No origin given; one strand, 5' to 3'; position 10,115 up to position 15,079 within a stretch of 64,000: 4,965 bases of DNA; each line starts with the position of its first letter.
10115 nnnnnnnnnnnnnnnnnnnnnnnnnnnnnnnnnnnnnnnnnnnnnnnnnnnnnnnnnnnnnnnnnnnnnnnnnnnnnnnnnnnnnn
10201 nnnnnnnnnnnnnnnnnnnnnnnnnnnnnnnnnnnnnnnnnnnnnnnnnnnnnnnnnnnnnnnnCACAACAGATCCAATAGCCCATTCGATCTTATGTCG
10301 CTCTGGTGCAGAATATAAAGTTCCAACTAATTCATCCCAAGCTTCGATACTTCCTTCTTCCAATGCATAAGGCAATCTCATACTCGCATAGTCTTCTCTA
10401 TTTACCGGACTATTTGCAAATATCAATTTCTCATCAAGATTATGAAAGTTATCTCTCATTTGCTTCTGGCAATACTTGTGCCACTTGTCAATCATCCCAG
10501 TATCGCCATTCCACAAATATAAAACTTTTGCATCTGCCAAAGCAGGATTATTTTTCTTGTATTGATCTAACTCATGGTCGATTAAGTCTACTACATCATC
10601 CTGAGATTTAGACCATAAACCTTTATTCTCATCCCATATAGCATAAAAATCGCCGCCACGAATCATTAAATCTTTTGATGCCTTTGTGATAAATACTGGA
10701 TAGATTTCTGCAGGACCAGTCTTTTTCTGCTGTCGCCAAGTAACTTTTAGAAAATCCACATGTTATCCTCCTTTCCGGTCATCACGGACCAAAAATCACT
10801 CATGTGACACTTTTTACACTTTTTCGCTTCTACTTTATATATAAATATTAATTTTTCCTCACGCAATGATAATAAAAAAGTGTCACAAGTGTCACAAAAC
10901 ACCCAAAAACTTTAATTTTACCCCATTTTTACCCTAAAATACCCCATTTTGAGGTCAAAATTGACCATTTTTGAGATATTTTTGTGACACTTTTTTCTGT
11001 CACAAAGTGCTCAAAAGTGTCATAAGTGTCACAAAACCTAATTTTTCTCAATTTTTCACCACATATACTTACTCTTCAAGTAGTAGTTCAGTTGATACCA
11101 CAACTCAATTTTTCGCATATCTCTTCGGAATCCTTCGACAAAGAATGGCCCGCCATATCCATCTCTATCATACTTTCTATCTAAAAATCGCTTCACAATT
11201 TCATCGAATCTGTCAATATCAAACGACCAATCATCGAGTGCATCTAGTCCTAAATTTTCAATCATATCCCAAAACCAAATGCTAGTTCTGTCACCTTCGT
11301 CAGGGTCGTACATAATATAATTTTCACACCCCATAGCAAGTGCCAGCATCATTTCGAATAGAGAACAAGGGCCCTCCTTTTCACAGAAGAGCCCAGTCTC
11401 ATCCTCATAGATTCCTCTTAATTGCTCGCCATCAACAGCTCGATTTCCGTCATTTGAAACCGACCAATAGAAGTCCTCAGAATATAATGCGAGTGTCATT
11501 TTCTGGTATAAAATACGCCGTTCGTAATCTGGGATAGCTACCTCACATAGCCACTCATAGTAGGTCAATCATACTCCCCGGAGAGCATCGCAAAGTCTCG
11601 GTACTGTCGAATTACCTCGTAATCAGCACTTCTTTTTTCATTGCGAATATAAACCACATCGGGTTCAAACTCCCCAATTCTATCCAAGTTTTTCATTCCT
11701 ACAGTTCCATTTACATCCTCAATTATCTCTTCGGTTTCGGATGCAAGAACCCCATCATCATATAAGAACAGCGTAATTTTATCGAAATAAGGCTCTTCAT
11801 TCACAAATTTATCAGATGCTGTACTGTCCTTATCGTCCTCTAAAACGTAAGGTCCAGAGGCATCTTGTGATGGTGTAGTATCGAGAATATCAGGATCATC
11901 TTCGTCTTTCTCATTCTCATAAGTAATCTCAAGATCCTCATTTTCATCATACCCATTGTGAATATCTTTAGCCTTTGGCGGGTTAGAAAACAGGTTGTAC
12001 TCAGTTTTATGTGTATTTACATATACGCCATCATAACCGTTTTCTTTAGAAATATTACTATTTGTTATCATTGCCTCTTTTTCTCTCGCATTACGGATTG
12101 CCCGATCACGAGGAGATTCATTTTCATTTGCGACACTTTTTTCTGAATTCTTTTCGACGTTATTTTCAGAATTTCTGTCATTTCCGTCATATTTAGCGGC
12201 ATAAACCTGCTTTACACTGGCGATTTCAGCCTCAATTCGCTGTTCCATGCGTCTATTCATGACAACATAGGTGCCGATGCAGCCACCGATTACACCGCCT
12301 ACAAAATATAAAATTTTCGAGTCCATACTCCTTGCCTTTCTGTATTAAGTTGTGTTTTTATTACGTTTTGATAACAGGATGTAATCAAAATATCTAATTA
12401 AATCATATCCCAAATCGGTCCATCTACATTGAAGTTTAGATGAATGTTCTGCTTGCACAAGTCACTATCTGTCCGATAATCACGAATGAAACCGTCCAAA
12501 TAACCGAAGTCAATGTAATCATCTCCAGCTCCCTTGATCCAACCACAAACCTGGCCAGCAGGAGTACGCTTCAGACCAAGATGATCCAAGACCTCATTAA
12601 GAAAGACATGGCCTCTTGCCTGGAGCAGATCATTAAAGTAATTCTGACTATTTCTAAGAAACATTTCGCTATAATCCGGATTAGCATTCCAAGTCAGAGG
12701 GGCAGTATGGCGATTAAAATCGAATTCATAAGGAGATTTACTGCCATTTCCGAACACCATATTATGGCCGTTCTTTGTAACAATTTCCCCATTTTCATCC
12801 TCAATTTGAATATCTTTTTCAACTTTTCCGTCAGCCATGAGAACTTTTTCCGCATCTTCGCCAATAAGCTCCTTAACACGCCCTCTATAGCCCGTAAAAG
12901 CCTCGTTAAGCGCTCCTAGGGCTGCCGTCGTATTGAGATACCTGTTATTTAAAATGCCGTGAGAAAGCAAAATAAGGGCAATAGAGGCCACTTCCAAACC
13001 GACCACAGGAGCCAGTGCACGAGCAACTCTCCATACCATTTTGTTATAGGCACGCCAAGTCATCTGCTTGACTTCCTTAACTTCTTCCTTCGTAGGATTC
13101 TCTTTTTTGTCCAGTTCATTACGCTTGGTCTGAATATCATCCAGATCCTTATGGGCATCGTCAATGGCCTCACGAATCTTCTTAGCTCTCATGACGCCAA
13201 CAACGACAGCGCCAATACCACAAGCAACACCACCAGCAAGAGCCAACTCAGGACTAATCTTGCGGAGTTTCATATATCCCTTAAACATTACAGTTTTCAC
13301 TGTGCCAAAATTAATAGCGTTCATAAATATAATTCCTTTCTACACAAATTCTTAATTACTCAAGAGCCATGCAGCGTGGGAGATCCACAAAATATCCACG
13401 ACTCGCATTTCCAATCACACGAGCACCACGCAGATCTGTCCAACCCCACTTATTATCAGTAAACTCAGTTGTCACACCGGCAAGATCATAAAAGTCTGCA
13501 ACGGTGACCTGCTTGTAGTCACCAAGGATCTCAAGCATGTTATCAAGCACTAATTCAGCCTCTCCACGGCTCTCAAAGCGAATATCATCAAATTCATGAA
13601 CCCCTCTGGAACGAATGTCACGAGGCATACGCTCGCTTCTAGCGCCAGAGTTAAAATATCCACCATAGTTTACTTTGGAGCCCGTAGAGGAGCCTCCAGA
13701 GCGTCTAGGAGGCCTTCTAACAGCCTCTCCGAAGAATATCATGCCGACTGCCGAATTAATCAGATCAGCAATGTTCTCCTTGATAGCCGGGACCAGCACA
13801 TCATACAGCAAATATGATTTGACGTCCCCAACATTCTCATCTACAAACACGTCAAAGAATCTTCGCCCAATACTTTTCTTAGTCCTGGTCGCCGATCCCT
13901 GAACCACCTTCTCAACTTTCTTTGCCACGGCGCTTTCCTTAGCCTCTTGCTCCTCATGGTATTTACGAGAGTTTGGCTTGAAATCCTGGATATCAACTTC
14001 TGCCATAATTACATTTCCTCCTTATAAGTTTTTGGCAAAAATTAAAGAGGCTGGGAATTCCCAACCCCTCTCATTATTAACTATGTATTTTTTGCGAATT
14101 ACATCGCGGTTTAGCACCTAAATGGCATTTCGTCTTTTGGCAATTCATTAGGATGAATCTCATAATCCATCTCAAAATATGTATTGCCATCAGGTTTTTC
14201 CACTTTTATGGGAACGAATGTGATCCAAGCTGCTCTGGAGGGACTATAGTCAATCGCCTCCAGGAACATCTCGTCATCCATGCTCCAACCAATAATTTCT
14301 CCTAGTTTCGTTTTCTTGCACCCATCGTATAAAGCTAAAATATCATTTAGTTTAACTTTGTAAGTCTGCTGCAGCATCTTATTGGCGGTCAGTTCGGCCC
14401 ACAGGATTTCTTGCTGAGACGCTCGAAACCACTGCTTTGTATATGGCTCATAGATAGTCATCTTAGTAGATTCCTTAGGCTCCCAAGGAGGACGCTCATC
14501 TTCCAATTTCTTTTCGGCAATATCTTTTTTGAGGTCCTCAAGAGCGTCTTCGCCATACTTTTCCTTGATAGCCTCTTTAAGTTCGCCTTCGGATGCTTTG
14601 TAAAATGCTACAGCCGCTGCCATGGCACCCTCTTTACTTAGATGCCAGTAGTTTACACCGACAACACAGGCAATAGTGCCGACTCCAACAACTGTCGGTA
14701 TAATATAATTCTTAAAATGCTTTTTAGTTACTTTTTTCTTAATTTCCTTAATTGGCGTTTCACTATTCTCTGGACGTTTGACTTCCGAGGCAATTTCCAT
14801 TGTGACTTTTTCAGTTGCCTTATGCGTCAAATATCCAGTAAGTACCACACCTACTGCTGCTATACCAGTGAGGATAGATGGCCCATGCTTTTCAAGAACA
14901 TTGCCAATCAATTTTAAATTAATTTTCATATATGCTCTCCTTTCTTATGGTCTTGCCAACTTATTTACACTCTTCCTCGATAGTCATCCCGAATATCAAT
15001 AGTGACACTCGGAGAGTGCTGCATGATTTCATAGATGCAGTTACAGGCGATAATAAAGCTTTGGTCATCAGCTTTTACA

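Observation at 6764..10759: Single 1331-aa polypeptide combining SF3 helicase, AEP primase, proofreading exonuclease and family B polymerase, with the helicase domain N-terminal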

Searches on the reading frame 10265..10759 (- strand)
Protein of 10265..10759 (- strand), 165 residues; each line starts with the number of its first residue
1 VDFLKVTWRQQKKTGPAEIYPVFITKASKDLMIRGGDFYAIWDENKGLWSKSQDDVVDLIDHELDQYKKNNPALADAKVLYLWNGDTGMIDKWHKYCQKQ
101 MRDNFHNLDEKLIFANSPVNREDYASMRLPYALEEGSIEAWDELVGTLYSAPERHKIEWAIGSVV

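Call 31: search_solved_structures(query=A4, max_evalue=10, show_alignments=2)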
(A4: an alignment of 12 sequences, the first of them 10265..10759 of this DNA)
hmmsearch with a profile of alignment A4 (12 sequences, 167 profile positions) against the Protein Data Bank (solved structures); distinct sequences matched with E-value up to 10: 3.
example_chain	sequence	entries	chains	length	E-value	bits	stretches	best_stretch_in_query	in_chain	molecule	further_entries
7jil_Q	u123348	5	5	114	0.26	14.6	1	30-115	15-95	50S ribosomal protein L20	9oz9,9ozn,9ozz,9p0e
9vel_r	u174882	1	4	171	0.72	13.2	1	12-72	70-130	Gp29.2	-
3k0z_A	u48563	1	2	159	1.2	12.5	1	15-47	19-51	Putative polyketide cyclase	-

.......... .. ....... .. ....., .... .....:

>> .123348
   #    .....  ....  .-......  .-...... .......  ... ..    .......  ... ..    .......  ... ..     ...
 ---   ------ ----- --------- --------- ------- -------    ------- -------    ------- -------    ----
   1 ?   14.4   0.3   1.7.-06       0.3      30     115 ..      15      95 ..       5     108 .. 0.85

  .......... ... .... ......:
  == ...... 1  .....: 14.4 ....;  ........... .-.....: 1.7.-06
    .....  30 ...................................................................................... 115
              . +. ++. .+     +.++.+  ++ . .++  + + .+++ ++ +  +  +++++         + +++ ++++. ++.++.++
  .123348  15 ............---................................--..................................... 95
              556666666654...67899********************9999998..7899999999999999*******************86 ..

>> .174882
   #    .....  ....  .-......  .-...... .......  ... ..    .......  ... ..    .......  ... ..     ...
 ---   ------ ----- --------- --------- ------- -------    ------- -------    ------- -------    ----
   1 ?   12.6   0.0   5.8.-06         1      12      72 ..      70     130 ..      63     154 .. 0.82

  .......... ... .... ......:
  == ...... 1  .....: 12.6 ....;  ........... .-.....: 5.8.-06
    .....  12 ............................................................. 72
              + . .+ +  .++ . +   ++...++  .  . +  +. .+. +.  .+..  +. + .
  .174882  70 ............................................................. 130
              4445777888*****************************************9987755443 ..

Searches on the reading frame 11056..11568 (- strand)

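Call 39: search_protein_families(library=phrogs, proteins=[window:11056-11568:-], max_evalue=0.00001)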
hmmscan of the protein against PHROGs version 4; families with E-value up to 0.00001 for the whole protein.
window:11056-11568:- (170 aa): 1 family
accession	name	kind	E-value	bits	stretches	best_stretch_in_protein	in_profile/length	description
phrog_4678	-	unknown function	5.4e-41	141.4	1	2-167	9-177/181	-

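Call 40: search_protein_families(library=pfam, proteins=[window:11056-11568:-], max_evalue=0.001)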
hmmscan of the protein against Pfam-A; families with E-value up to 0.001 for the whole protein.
window:11056-11568:- (170 aa): 0 families

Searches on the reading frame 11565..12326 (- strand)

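Call 39: search_protein_families(library=phrogs, proteins=[window:11565-12326:-], max_evalue=0.00001)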
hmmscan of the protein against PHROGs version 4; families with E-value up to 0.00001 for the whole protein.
window:11565-12326:- (253 aa): 1 family
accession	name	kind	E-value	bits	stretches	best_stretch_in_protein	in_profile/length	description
phrog_4695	-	unknown function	3.8e-35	123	1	3-249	6-224/233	-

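Call 40: search_protein_families(library=pfam, proteins=[window:11565-12326:-], max_evalue=0.001)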
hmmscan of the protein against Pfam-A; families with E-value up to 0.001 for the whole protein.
window:11565-12326:- (253 aa): 0 families

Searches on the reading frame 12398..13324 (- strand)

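Call 39: search_protein_families(library=phrogs, proteins=[window:12398-13324:-], max_evalue=0.00001)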
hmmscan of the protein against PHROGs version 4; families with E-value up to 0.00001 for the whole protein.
window:12398-13324:- (308 aa): 2 families
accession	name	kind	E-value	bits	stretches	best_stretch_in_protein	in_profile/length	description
phrog_2152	-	unknown function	6.4e-46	157.9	1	11-308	7-270/273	-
phrog_19999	-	unknown function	3.9e-11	44.1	1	211-282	18-93/152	-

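Call 40: search_protein_families(library=pfam, proteins=[window:12398-13324:-], max_evalue=0.001)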
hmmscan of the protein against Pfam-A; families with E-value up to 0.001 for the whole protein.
window:12398-13324:- (308 aa): 1 family
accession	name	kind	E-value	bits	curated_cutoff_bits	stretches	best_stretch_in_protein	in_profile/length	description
PF19880.4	DUF6353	-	4.2e-47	161.2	25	1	19-308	1-253/253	Family of unknown function (DUF6353)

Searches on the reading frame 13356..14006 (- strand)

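Call 39: search_protein_families(library=phrogs, proteins=[window:13356-14006:-], max_evalue=0.00001)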
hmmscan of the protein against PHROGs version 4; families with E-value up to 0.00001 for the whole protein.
window:13356-14006:- (216 aa): 1 family
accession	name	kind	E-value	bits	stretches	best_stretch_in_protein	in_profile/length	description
phrog_4079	-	unknown function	7.7e-58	197.5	1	7-215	2-213/214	-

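Call 40: search_protein_families(library=pfam, proteins=[window:13356-14006:-], max_evalue=0.001)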
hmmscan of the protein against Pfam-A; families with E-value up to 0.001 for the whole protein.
window:13356-14006:- (216 aa): 0 families

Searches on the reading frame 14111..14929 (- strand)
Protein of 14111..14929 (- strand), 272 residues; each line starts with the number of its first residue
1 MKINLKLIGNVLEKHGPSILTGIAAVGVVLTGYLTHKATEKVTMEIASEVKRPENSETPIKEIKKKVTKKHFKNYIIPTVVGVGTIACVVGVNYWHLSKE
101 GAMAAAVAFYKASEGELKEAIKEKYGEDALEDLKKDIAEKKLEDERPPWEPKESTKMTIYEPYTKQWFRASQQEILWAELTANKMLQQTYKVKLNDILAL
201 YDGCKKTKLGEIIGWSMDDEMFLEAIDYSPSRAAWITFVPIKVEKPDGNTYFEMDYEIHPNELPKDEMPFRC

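Call 39: search_protein_families(library=phrogs, proteins=[window:14111-14929:-], max_evalue=0.00001)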
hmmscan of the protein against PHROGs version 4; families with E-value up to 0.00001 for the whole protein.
window:14111-14929:- (272 aa): 1 family
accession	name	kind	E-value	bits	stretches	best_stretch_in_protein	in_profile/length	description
phrog_2152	-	unknown function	5.8e-40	138.4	1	3-224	7-237/273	-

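Call 40: search_protein_families(library=pfam, proteins=[window:14111-14929:-], max_evalue=0.001)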
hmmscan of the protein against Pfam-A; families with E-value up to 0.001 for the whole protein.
window:14111-14929:- (272 aa): 1 family
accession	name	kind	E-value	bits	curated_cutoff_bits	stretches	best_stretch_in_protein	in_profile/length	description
PF19880.4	DUF6353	-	1.9e-38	132.8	25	1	12-259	2-247/253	Family of unknown function (DUF6353)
